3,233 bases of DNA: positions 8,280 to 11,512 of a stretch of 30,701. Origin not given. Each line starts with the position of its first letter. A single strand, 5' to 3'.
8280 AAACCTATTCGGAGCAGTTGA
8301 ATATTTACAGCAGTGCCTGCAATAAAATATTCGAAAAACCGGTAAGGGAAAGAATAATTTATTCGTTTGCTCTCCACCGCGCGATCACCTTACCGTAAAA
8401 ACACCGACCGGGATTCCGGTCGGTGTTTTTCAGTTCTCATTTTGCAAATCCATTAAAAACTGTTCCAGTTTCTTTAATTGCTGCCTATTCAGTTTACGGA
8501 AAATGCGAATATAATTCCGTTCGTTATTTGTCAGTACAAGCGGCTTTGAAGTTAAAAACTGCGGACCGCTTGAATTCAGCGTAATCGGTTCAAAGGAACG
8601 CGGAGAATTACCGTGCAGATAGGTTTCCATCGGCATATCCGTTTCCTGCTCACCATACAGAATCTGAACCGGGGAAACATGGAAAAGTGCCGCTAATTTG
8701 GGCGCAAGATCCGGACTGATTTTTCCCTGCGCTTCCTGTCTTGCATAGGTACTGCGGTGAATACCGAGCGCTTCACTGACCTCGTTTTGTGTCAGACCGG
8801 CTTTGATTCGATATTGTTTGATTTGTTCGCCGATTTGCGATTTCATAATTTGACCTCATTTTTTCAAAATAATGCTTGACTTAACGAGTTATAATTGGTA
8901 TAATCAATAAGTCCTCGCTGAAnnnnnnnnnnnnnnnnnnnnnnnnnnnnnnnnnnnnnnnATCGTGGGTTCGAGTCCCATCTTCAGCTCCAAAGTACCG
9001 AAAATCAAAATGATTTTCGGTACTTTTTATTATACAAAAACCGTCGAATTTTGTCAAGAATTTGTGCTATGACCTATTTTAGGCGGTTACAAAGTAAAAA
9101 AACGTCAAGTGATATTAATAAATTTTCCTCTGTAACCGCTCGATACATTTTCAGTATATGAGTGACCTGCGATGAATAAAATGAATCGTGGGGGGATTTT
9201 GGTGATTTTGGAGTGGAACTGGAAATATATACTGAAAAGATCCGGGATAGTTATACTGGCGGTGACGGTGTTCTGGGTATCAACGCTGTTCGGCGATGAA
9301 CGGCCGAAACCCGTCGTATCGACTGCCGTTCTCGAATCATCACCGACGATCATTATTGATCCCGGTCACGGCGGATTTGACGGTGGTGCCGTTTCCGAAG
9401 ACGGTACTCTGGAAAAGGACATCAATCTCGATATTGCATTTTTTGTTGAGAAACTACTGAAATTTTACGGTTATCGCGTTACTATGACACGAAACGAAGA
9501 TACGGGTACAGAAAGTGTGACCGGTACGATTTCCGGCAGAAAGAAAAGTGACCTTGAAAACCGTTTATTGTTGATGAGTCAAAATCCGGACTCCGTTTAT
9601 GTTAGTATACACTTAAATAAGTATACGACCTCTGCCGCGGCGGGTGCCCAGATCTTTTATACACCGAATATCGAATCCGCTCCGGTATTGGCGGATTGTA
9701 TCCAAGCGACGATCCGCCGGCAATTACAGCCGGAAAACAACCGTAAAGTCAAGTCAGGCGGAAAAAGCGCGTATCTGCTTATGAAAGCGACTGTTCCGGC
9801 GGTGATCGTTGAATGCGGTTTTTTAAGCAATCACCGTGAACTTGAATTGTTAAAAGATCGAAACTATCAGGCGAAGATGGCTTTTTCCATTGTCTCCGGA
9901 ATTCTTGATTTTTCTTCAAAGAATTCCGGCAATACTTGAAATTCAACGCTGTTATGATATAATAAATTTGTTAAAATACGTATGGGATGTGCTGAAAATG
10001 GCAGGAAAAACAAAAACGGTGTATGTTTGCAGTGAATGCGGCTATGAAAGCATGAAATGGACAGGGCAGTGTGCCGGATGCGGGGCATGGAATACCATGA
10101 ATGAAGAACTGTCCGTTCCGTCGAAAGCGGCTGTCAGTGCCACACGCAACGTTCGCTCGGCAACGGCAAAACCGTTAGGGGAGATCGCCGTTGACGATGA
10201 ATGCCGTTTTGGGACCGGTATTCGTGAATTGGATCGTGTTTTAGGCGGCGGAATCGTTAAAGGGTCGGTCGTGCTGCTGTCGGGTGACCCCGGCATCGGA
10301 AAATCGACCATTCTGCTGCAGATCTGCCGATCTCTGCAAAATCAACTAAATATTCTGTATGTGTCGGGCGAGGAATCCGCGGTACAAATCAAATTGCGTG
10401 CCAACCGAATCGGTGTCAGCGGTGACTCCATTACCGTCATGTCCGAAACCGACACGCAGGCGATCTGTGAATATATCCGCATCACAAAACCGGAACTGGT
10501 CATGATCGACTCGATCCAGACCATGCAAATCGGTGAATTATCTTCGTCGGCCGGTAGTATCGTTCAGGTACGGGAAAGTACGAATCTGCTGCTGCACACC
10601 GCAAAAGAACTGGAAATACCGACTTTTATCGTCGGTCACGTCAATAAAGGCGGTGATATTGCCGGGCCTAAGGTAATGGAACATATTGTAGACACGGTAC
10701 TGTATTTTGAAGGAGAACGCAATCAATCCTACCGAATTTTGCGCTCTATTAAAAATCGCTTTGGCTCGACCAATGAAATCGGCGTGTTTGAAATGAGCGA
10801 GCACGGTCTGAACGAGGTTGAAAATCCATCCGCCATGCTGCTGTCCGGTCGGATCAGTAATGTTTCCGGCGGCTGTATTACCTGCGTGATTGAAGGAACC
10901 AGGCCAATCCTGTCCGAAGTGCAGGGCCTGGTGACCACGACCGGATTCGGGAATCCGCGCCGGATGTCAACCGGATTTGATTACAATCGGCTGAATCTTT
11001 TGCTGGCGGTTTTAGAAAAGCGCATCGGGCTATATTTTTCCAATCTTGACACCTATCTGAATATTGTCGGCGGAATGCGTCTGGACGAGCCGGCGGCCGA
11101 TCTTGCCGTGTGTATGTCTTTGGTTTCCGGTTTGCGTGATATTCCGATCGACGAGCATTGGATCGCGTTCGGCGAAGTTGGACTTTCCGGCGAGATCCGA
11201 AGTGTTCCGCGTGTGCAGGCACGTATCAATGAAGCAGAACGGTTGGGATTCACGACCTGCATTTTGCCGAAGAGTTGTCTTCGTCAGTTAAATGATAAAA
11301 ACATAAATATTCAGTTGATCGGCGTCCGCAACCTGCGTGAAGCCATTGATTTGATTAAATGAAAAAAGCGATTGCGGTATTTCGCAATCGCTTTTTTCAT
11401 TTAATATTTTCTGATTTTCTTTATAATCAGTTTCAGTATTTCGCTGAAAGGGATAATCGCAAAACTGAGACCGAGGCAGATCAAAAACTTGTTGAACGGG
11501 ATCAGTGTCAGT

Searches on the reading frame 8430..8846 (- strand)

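Call 5: search_protein_families(library=pfam, proteins=[window:8430-8846:-])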
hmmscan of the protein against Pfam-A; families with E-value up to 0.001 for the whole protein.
window:8430-8846:- (138 aa): 4 families
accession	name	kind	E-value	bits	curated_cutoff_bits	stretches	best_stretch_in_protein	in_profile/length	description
PF01381.28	HTH_3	-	4.7e-11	43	23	1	9-60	1-53/55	Helix-turn-helix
PF13560.12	HTH_31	-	2e-08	34.8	27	1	4-60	1-59/64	Helix-turn-helix domain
PF20432.4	Xre-like-HTH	-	2.3e-06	28.2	25.8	1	16-47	22-54/63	Antitoxin Xre-like helix-turn-helix domain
PF12844.13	HTH_19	-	7e-06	26.3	30.2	1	6-38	1-33/64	Helix-turn-helix domain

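Call 6: search_protein_families(library=ncbifam, proteins=[window:8430-8846:-])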
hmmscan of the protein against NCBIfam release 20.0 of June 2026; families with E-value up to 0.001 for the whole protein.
window:8430-8846:- (138 aa): 6 families
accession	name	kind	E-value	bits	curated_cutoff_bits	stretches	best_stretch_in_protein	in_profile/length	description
NF041951.1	phage_RstR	subfamily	6.4e-09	36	80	1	5-71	3-69/108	RstR family transcriptional repressor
NF041575.1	antitoxPezA_Strep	equivalog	1.6e-06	28.2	290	1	5-76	2-73/158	type II toxin-antitoxin system antitoxin PezA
TIGR03070.1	couple_hipB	subfamily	3e-06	27.1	71.65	1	4-48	2-45/58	type II toxin-antitoxin system Y4mF family antitoxin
NF007257.0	PRK09706.1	subfamily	1.7e-05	24.7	101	1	3-73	4-74/135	transcriptional repressor DicA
TIGR03830.1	CxxCG_CxxCG_HTH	subfamily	7.5e-05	22.5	61.8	1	5-48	66-109/127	type II TA system antitoxin MqsA family protein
TIGR02607.1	antidote_HigA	equivalog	0.00055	19.7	47.7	0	5-60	7-64/81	HigA family addiction module antitoxin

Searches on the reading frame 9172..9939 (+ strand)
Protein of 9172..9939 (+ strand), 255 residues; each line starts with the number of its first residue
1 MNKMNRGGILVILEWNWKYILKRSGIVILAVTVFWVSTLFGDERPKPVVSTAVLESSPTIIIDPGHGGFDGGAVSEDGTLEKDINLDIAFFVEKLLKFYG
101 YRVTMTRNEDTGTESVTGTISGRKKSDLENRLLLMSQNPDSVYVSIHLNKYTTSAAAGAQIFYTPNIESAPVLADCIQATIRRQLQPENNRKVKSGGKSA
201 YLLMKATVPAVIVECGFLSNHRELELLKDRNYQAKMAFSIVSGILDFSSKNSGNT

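Call 5: search_protein_families(library=pfam, proteins=[window:9172-9939:+])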
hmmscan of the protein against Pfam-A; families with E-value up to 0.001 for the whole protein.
window:9172-9939:+ (255 aa): 1 family
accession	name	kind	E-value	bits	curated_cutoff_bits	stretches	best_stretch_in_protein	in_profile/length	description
PF01520.23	Amidase_3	-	3.7e-43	148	27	1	60-245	1-173/174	N-acetylmuramoyl-L-alanine amidase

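Call 6: search_protein_families(library=ncbifam, proteins=[window:9172-9939:+])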
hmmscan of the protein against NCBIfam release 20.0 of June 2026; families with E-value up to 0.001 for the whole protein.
window:9172-9939:+ (255 aa): 6 families
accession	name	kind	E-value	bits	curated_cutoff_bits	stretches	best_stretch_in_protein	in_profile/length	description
TIGR02883.1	spore_cwlD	equivalog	3.3e-60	203.4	221.55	1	59-247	2-189/189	N-acetylmuramoyl-L-alanine amidase CwlD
NF007652.1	PRK10319.1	equivalog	2.2e-22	79.7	400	2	56-167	56-155/291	N-acetylmuramoyl-L-alanine amidase AmiA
NF038267.1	amidase_AmiC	exception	1.7e-17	63.2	700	2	59-163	188-280/407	N-acetylmuramoyl-L-alanine amidase AmiC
NF007751.0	PRK10431.1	equivalog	1.1e-13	50.5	532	2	58-166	192-288/445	N-acetylmuramoyl-L-alanine amidase AmiB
NF038140.1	amidase_Rv3717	exception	2.6e-09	36.8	335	1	71-248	57-231/233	Rv3717 family N-acetylmuramoyl-L-alanine amidase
NF050040.1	horm_taper_TftA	equivalog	6.4e-06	25.1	500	1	137-251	71-187/450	hormogonium tapered terminus morphoprotein TftA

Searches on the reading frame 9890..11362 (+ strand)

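Call 5: search_protein_families(library=pfam, proteins=[window:9890-11362:+])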
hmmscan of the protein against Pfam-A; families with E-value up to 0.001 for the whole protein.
window:9890-11362:+ (490 aa): 15 families
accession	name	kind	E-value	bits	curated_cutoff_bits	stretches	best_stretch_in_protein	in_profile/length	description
PF06745.19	ATPase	-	1.2e-18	67.8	26.6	2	109-177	3-73/231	KaiC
PF13481.12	AAA_25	-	3e-12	47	27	1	107-256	15-195/195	AAA domain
PF18073.7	Zn_ribbon_LapB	-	4.9e-11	42.5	25.7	1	45-72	1-28/28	Rubredoxin metal binding domain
PF03796.21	DnaB_C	-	5.2e-09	36.3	27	1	109-171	4-67/255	DnaB-like helicase C terminal domain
PF13541.12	ChlI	-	2.9e-08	34.1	27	1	401-461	59-119/121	Subunit ChlI of Mg-chelatase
PF05362.19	Lon_C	-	2.9e-06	27.4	21.1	1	394-469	103-178/205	Lon protease (S16) C-terminal proteolytic domain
PF00004.35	AAA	-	3.2e-05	24.8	21.2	1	128-253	1-110/131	ATPase family associated with various cellular activities (AAA)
PF13191.12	AAA_16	-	4.4e-05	24.5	32.6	1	121-162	18-60/167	AAA ATPase domain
PF13173.12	AAA_14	-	8.5e-05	23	27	1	126-213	3-75/129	AAA domain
PF13401.12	AAA_22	-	0.00012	22.8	27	0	126-218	6-97/130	AAA domain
PF23442.1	DUF7125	-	0.00033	20.3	29.1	1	106-144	3-40/207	Family of unknown function (DUF7125)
PF20720.3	nSTAND3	-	0.00034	20.8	27.2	1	126-163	18-56/155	Novel STAND NTPase 3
PF20440.3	GvpD_bR2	-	0.00061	19.8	27.9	0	102-135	7-38/254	GvpD basic region 2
PF03266.21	NTPase_1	-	0.00063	20.1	23.9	0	128-152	2-26/168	NTPase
PF25199.1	nSTAND_NTPase5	-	0.00068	19.9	34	0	124-163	40-81/145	Novel STAND NTPase 5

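Call 6: search_protein_families(library=ncbifam, proteins=[window:9890-11362:+])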
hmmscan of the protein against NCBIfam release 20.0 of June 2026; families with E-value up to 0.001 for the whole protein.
window:9890-11362:+ (490 aa): 28 families (the best 25 are shown)
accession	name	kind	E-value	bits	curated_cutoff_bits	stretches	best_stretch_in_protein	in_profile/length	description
TIGR00416.1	sms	equivalog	3e-174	580.1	403.05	1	40-486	3-454/454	DNA repair protein RadA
TIGR02902.1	spore_lonB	equivalog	2.8e-18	65.8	723.3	1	370-489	411-530/531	ATP-dependent protease LonB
TIGR02903.1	spore_lon_C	equivalog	3e-14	52.4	678.8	1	373-489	498-614/615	Lon family ATP-dependent protease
NF006799.0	PRK09302.1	equivalog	5.4e-14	51.6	408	1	105-179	253-328/515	circadian clock protein KaiC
TIGR03881.1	KaiC_arch_4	hypoth_equivalog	9.6e-12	45.1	247.8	1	106-220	2-101/231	KaiC domain-containing protein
TIGR00764.1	lon_rel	equivalog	3.5e-11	42.4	516.6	1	373-487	472-590/608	ATP-dependent protease LonB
TIGR00763.1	lon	equivalog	1.3e-10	40.4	608.05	1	394-472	695-773/795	endopeptidase La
TIGR03600.1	phage_DnaB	exception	1.4e-09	37.5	498.65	1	108-176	178-249/421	phage replicative helicase, DnaB family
TIGR03877.1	thermo_KaiC_1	hypoth_equivalog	4.1e-09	36.3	307.25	1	107-174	4-72/238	KaiC domain-containing protein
TIGR02237.1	recomb_radB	equivalog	2.6e-08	34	172.4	1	114-307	1-209/210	DNA repair and recombination protein RadB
TIGR02655.1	circ_KaiC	equivalog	2.4e-07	29.8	546.25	1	104-196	242-333/484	circadian clock protein KaiC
NF004723.0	PRK06067.1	subfamily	2.5e-07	30.4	194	1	109-166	18-76/243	flagellar accessory protein FlaH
TIGR03880.1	KaiC_arch_3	hypoth_equivalog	2e-06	27.5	249.45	1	110-173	1-65/224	KaiC domain-containing protein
NF006320.0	PRK08533.1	equivalog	3.7e-06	26.7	215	1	113-162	12-62/230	flagellar accessory protein FlaH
NF005852.0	PRK07773.1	equivalog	4.1e-06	25.4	780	1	108-170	201-264/886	replicative DNA helicase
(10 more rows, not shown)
